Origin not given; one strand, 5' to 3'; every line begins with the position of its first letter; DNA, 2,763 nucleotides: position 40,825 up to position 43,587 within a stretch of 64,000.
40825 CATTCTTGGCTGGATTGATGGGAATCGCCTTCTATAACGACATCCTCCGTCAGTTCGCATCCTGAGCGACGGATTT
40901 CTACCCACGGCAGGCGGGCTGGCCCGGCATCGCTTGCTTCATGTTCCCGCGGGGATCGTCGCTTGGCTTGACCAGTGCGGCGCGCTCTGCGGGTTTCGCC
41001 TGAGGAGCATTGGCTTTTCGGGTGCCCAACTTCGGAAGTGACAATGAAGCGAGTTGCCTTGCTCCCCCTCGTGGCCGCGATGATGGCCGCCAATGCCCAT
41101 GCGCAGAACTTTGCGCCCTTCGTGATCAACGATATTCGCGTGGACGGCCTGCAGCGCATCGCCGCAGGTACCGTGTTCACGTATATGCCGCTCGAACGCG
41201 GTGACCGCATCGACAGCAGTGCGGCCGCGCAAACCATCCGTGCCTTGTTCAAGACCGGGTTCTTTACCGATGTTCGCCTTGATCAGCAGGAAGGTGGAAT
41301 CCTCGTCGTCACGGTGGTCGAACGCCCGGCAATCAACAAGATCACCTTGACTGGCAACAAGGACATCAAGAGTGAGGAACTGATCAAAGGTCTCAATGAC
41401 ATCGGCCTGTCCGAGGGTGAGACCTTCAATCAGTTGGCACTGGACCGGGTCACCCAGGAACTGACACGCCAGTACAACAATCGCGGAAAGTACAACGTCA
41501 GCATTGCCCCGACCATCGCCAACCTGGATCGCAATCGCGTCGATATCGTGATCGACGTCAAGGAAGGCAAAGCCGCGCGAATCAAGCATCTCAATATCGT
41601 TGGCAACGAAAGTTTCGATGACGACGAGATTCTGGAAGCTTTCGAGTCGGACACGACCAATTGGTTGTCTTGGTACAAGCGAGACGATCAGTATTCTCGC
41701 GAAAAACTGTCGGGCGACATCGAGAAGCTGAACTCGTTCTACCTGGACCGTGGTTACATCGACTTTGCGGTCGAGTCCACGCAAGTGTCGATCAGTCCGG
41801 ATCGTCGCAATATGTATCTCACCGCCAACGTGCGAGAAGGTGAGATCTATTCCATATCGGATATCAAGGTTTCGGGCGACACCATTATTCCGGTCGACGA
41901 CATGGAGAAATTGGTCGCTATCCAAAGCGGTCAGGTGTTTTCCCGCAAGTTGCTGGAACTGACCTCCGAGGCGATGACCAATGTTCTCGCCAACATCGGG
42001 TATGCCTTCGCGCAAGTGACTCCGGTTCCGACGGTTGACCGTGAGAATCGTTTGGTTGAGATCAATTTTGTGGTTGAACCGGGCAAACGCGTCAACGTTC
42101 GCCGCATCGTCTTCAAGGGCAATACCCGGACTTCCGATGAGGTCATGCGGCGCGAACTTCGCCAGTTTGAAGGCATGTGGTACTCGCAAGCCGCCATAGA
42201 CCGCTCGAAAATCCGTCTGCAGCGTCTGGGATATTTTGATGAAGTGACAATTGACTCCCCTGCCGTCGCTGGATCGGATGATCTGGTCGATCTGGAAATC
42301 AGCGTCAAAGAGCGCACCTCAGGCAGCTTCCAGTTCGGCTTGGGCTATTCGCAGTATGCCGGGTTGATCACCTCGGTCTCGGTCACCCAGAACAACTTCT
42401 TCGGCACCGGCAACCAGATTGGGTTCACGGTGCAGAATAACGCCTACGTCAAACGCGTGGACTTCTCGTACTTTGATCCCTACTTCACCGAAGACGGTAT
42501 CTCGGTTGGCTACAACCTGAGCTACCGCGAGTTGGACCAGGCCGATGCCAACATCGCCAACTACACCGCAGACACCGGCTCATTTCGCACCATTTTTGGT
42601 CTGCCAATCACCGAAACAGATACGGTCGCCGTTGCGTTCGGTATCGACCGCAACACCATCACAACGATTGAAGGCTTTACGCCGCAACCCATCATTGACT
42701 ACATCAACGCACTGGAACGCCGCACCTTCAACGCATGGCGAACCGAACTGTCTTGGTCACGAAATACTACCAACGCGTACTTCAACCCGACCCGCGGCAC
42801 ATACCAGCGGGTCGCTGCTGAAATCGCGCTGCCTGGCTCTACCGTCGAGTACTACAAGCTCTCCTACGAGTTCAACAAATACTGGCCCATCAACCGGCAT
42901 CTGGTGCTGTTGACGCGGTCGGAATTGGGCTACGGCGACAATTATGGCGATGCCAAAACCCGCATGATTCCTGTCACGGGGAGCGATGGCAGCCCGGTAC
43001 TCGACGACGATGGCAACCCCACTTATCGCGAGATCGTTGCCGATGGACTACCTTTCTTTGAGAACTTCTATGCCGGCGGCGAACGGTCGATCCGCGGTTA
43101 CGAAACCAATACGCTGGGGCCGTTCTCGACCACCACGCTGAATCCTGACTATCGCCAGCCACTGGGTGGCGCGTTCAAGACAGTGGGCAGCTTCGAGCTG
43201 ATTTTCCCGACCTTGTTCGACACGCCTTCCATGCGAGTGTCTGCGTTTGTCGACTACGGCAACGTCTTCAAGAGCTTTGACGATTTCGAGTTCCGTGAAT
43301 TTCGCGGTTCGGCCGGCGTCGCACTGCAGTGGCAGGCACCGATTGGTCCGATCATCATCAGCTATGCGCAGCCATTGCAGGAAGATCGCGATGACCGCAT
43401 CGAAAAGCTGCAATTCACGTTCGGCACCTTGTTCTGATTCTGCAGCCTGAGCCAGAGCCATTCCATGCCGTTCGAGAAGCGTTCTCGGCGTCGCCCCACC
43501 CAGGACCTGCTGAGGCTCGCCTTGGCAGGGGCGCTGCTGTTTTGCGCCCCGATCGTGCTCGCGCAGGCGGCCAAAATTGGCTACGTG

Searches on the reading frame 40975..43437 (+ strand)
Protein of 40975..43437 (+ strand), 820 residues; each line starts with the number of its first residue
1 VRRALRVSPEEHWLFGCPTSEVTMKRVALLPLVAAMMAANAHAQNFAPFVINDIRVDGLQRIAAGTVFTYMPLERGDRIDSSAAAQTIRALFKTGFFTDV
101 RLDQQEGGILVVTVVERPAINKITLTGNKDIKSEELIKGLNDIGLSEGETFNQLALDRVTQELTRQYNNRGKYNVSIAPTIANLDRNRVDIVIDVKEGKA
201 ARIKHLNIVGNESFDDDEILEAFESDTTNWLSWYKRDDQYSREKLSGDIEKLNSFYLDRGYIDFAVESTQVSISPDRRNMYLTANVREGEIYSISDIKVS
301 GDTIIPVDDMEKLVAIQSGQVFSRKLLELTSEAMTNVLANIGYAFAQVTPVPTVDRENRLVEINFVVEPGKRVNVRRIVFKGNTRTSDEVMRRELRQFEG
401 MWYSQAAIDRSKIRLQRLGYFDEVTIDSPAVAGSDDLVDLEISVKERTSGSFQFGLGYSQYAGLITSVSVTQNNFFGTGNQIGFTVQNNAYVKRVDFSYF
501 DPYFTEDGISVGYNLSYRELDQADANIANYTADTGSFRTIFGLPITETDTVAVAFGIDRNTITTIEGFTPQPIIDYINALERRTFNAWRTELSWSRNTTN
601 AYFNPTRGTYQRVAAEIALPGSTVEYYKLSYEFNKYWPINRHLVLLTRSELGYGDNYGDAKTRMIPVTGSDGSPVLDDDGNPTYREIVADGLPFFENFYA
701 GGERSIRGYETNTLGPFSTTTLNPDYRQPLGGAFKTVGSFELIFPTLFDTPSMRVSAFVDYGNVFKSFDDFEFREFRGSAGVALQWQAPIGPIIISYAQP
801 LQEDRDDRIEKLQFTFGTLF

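Call 18: search_protein_families(library=ncbifam, proteins=[window:40975-43437:+], max_evalue=1e-20)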
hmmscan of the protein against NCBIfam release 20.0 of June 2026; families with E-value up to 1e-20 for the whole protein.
window:40975-43437:+ (820 aa): 5 families
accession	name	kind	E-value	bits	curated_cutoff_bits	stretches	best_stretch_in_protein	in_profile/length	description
TIGR03303.1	OM_YaeT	equivalog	2e-245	816.6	297.15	1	49-820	1-741/741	outer membrane protein assembly factor BamA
NF008287.0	PRK11067.1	subfamily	1.7e-188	628.7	1181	1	32-818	7-800/802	outer membrane protein assembly factor BamA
NF047950.2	ATportTamA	equivalog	1.4e-36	126.2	625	0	697-817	459-566/569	autotransporter assembly complex protein TamA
NF052279.1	lipo_TamL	exception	2.4e-26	92.4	400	0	691-767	597-671/747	translocation and assembly module lipoprotein TamL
NF058613.1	OMPAssmBamADein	equivalog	1.8e-22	79.1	1050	0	283-488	325-523/857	outer membrane protein assembly factor BamA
